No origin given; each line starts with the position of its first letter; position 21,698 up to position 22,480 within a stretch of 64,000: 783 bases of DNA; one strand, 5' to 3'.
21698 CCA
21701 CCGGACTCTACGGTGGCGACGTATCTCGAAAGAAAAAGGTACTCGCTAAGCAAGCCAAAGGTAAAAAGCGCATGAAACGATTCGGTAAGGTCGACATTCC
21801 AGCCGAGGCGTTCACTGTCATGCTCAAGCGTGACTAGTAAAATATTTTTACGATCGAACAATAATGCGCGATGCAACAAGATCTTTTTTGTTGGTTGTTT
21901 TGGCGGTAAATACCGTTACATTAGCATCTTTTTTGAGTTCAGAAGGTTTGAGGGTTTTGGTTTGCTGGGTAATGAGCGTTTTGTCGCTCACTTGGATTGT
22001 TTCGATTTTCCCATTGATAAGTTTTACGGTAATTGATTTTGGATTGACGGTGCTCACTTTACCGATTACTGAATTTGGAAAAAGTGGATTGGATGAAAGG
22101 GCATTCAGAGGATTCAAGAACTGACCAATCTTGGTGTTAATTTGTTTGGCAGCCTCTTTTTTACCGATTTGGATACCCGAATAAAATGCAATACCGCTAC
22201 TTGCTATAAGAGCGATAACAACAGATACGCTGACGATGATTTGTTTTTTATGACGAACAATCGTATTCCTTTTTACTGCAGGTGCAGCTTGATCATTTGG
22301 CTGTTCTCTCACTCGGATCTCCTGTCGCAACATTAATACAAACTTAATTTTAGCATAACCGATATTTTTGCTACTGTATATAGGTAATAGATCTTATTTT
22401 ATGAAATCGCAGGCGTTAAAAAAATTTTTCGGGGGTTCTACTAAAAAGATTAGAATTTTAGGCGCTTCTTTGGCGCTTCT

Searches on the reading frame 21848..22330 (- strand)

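Call 8: search_protein_families(library=pfam, proteins=[window:21848-22330:-], max_evalue=0.001)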
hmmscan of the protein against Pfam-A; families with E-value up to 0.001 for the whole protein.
window:21848-22330:- (160 aa): 0 families

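Call 61: search_protein_families(library=pfam, proteins=[window:21848-22330:-], max_evalue=1)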
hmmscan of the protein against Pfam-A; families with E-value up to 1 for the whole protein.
window:21848-22330:- (160 aa): 6 families
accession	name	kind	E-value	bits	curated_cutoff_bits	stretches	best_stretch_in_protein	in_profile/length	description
PF06338.17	ComK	-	0.019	15.2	22.3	1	88-127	102-141/152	ComK protein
PF10717.14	ODV-E18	-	0.027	14.8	28.1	1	25-84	20-79/87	Occlusion-derived virus envelope protein ODV-E18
PF18914.6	DUF5666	-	0.048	14.4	27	1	90-156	2-59/60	Domain of unknown function (DUF5666)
PF04846.18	Herpes_pp38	-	0.057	13.8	26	1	22-58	2-37/63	Herpesvirus pp38 phosphoprotein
PF13807.11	GNVR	-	0.06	13.7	27.7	1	18-49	47-78/82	G-rich domain on putative tyrosine kinase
PF13039.11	DUF3900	-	0.14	12.5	27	1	57-126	59-131/253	Protein of unknown function (DUF3900)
